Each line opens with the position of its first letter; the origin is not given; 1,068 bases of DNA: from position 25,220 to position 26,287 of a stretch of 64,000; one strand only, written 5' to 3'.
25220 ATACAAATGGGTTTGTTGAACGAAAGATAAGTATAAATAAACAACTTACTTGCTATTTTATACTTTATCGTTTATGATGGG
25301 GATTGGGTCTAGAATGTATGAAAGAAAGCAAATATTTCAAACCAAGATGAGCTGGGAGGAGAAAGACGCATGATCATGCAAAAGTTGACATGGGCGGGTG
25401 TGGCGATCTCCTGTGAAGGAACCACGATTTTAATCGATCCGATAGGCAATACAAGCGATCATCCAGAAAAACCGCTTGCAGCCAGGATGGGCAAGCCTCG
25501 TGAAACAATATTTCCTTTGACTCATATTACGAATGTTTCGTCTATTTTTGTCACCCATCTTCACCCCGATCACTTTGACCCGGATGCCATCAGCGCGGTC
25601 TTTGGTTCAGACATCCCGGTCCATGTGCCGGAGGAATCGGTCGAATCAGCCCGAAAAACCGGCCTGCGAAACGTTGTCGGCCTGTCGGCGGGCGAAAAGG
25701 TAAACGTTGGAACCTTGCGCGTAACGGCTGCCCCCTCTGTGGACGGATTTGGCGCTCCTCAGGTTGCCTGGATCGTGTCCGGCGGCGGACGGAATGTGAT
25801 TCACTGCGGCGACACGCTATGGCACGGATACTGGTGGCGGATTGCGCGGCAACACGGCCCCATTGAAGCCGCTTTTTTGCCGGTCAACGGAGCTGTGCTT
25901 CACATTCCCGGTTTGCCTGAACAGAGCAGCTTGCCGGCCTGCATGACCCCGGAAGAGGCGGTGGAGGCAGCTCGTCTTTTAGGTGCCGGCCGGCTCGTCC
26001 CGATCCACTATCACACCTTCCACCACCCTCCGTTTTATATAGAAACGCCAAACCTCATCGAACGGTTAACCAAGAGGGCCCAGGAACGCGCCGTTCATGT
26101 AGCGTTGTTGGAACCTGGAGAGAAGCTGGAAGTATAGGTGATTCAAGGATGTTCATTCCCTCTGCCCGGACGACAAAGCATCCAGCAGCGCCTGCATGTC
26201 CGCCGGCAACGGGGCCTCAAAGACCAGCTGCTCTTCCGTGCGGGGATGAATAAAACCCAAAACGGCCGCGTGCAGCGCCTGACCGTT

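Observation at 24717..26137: AT-rich two-gene insertion between rluD and pyrR: HxlR-type regulator with Cys-rich tail and a divergent MBL-fold hydrolase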

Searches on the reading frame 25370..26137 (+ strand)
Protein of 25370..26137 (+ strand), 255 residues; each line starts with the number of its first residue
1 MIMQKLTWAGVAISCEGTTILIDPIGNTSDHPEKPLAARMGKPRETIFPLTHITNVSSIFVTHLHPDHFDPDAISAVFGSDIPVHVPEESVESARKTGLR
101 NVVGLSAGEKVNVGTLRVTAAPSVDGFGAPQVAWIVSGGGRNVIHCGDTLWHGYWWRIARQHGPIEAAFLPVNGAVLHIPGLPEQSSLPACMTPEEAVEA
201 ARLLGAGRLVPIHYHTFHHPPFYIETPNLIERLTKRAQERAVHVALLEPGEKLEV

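Call 4: search_protein_families(library=pfam, proteins=[window:25370-26137:+], max_evalue=0.01)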
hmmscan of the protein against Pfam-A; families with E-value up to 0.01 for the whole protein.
window:25370-26137:+ (255 aa): 2 families
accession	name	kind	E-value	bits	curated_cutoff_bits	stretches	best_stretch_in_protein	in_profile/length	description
PF12706.13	Lactamase_B_2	-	3.4e-20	72.9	27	1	18-214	1-200/200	Beta-lactamase superfamily domain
PF13483.12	Lactamase_B_3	-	6.2e-11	43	24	1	8-213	7-160/160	Beta-lactamase superfamily domain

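Call 5: search_protein_families(library=ncbifam, proteins=[window:25370-26137:+], max_evalue=0.01)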
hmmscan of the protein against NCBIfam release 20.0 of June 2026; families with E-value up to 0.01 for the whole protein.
window:25370-26137:+ (255 aa): 3 families
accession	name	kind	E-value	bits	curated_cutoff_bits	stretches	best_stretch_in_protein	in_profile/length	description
NF001911.0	PRK00685.1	equivalog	8.6e-12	45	144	1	5-254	2-227/228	metal-dependent hydrolase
TIGR03413.1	GSH_gloB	equivalog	0.00015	21.2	200.8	1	54-151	42-129/248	hydroxyacylglutathione hydrolase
NF008688.0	PRK11709.1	equivalog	0.00042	19.3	306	1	52-125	106-184/355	L-ascorbate 6-phosphate lactonase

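Call 12: find_homologous_proteins(query=window:25370-26137:+, max_evalue=0.00001)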
Query window:25370-26137:+ (255 aa): 527 proteins with E <= 0.00001 among 2604 candidates; the best 120 are listed.
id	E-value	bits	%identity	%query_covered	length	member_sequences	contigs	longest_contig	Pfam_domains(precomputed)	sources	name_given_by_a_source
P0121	1.1e-169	581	99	100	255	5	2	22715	PF12706.14,PF13483.13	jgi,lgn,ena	-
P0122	1.1e-131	457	76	100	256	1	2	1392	PF12706.14,PF13483.13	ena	-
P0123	1.0e-108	381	64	99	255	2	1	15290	PF12706.14,PF13483.13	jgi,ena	-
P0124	2.3e-107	377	64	100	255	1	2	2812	PF12706.14,PF13483.13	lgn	-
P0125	6.7e-103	362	62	100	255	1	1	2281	PF12706.14,PF13483.13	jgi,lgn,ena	jgi:L-ascorbate metabolism protein UlaG (beta-lactamase superfamily)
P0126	3.5e-101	357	58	100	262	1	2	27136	PF12706.14,PF13483.13,PF00753.34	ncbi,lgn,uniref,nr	ncbi:MBL fold metallo-hydrolase [Effusibacillus lacus]|uniref:Metallo-beta-lactamase domain-containi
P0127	2.7e-100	354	58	100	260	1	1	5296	PF12706.14,PF13483.13,PF00753.34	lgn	-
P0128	8.0e-99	349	60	100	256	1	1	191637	PF12706.14,PF13483.13,PF00753.34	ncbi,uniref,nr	ncbi:MBL fold metallo-hydrolase [Ammoniphilus sp. CFH 90114]|uniref:MBL fold metallo-hydrolase n=1 T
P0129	2.5e-98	347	57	100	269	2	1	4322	PF12706.14,PF13483.13,PF00753.34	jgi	jgi:L-ascorbate metabolism protein UlaG (beta-lactamase superfamily)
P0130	1.3e-95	338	58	98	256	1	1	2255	PF12706.14,PF13483.13,PF00753.34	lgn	-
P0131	1.6e-91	325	54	100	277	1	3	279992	PF12706.14,PF13483.13,PF00753.34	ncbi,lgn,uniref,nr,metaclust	ncbi:MBL fold metallo-hydrolase [Aneurinibacillus tyrosinisolvens]|uniref:MBL fold metallo-hydrolase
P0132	2.4e-91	324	55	100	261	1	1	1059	PF12706.14,PF13483.13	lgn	-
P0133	1.3e-90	322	55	99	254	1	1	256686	PF12706.14,PF13483.13,PF00753.34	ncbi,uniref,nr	ncbi:MBL fold metallo-hydrolase [Brevibacillus sp. SYP-B805]|uniref:MBL fold metallo-hydrolase n=1 T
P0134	3.1e-90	321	54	100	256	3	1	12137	PF12706.14,PF13483.13,PF00753.34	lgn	-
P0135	5.6e-90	320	53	100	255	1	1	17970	PF12706.14,PF13483.13,PF00753.34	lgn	-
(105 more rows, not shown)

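Call 20: search_solved_structures(query=window:25370-26137:+, max_evalue=0.01, show_alignments=2)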
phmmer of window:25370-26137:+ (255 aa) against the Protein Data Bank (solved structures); distinct sequences matched with E-value up to 0.01: 6.
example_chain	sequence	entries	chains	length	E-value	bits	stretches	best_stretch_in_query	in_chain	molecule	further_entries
3x2y_A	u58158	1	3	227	4.1e-07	33.3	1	51-254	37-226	UPF0173 metal-dependent hydrolase TM_1162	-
3x2z_A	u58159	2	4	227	4.7e-07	33.1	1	52-254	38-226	UPF0173 metal-dependent hydrolase TM_1162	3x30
4qn9_A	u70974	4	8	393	4.9e-06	29.8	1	6-241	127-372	N-acyl-phosphatidylethanolamine-hydrolyzing phospholipase D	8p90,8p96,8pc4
3x2x_A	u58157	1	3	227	9.4e-06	28.9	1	53-254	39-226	UPF0173 metal-dependent hydrolase TM_1162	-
3kl7_A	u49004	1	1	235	0.0002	24.5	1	54-123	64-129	Putative metal-dependent hydrolase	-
6hrg_A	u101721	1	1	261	0.0015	21.7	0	58-252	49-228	UPF0173 metal-dependent hydrolase Igni_1254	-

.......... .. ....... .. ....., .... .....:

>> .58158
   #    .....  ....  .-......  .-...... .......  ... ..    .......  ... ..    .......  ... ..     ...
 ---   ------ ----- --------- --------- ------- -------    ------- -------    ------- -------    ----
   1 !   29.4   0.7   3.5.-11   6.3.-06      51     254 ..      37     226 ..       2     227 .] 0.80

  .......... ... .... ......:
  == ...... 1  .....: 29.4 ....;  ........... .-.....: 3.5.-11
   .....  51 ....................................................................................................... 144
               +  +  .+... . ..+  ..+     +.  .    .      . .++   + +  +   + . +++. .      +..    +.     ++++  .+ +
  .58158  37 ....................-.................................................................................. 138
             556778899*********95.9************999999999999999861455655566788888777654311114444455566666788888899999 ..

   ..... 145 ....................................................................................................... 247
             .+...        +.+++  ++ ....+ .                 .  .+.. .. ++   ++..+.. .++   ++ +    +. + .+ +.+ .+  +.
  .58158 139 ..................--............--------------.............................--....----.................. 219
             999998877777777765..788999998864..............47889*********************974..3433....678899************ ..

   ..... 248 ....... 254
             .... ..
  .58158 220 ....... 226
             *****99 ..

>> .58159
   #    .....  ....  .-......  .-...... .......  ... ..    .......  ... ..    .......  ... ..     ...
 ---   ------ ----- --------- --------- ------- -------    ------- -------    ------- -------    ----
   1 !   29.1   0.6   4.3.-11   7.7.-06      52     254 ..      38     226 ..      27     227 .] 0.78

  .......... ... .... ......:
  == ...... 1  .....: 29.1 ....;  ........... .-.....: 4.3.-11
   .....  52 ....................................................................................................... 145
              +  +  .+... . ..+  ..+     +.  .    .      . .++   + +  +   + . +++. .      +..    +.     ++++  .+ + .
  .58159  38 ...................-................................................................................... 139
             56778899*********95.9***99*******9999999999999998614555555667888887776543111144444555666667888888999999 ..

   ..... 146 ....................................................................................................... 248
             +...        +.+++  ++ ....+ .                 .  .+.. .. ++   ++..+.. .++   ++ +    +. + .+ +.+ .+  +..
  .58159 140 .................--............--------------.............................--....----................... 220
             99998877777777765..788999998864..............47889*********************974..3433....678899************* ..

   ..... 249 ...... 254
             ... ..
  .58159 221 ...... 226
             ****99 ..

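Call 21: find_related_loci(query=A2, collection=metagenome_contigs, flank=4000)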
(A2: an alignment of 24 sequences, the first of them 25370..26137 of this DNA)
Query A2 (255 aa) in metagenome_contigs; peptide patterns used: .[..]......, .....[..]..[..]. (x = any residue, [..] = any of these).
600 stretches matched a pattern (row limit reached: there are more); 497 encode a relative of the query (tblastn E <= 1e-3); the best 80 are kept; 80 distinct loci.
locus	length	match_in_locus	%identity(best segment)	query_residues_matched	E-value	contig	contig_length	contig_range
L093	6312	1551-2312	64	1-254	1e-111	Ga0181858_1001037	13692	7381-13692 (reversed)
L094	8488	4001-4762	64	1-254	2e-111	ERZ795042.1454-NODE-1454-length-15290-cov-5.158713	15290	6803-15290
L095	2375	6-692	57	20-253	2e-89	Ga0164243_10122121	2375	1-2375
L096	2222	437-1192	48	1-253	2e-84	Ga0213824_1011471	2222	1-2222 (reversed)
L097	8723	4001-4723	53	1-251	3e-81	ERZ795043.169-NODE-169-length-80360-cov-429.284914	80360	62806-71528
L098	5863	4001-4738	50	1-255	7e-81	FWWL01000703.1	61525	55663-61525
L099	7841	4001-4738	50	1-255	6e-80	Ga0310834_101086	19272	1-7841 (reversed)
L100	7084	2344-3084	47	1-255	4e-78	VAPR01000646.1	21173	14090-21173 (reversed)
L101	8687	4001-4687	49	1-238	1e-77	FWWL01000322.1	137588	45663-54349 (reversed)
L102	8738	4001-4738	49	1-255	1e-77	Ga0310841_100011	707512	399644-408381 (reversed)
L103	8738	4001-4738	49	1-255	1e-77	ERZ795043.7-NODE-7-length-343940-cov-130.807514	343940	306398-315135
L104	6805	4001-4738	51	1-255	2e-76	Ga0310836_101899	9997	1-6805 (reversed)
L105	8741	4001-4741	52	1-255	3e-75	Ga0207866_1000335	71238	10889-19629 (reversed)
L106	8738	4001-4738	53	1-255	4e-75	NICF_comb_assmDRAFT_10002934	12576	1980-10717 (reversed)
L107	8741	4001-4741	52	1-255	3e-75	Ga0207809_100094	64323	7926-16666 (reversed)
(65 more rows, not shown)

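Call 54: predict_structure(alignment_id=A2)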
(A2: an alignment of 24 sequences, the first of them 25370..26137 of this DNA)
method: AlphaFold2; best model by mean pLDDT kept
length: 255 residues; sequences in the alignment: 24
mean_pLDDT: 93.1   pTM: 0.92
mean pLDDT of the five models: 93.1, 91.1, 90.9, 90.5, 89.6
residues with pLDDT >= 90: 202; 70-90: 43; 50-70: 10; < 50: 0
segments of 3 or more residues with pLDDT < 50: none
pLDDT, mean of each block of 10 residues (from residue 1): 96 97 81 65 87 96 93 95 98 97 98 98 91 97 96 94 97 90 88 97 98 89 91 98 97 96
secondary structure, 60 per line:
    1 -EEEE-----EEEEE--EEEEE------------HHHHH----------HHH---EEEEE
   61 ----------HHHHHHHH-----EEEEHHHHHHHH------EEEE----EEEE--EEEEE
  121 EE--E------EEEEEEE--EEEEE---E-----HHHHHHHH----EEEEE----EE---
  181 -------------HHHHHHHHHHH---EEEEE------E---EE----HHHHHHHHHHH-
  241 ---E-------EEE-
elements in order: E2-5 E11-15 E18-22 H35-39 E56-60 H71-78 E84-87 H88-95 E102-105 E110-113 E116-122 E132-138 E141-145 H155-162 E167-171 H194-204 E208-212 H229-239 E252-254

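Call 57: fold_search(model_id=the predicted structure, library=pdb)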
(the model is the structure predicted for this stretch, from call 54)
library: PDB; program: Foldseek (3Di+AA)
matches with E <= 10: 1224; with E <= 0.001: 532
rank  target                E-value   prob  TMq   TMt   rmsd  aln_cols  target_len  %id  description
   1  2wyl_E                1.6e-17  1.00  0.76  0.65   4.2       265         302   20  Apo structure of a metallo-b-lactamase (released 2010-04-14)
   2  2wyl_D                1.9e-17  1.00  0.75  0.65   4.2       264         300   20  Apo structure of a metallo-b-lactamase (released 2010-04-14)
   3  2wym_A                2.3e-17  1.00  0.75  0.64   4.3       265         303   19  Structure of a metallo-b-lactamase (released 2010-04-14)
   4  2wyl_B                3.8e-17  1.00  0.75  0.65   4.2       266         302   20  Apo structure of a metallo-b-lactamase (released 2010-04-14)
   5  2wyl_A                4.3e-17  1.00  0.75  0.64   4.5       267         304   21  Apo structure of a metallo-b-lactamase (released 2010-04-14)
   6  2wym_B                6.6e-17  1.00  0.75  0.64   4.4       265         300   20  Structure of a metallo-b-lactamase (released 2010-04-14)
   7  2wyl_C                7.9e-17  1.00  0.76  0.66   4.2       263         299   20  Apo structure of a metallo-b-lactamase (released 2010-04-14)
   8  3bv6_A                8.4e-17  1.00  0.74  0.55   5.4       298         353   19  Crystal structure of uncharacterized metallo protein from Vibrio cholerae with beta-lactamase like fold (released 2008-01-29)
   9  3bv6_B                8.4e-17  1.00  0.74  0.54   5.4       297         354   19  Crystal structure of uncharacterized metallo protein from Vibrio cholerae with beta-lactamase like fold (released 2008-01-29)
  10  2wym_C                8.9e-17  1.00  0.75  0.65   4.3       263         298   20  Structure of a metallo-b-lactamase (released 2010-04-14)
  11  2wym_F                1.1e-16  1.00  0.74  0.64   4.5       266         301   19  Structure of a metallo-b-lactamase (released 2010-04-14)
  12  2wym_E                1.2e-16  1.00  0.75  0.64   4.3       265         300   20  Structure of a metallo-b-lactamase (released 2010-04-14)
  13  3x2z_A                2.7e-16  1.00  0.70  0.78   5.6       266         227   25  Crystal structure of metallo-beta-lactamase in complex with nickel from Thermotoga maritima (released 2016-02-17)
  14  4qn9_A                3.2e-16  1.00  0.80  0.65   4.1       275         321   20  Structure of human NAPE-PLD (released 2015-06-17)
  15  4qn9_B                3.6e-16  1.00  0.79  0.64   4.2       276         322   20  Structure of human NAPE-PLD (released 2015-06-17)
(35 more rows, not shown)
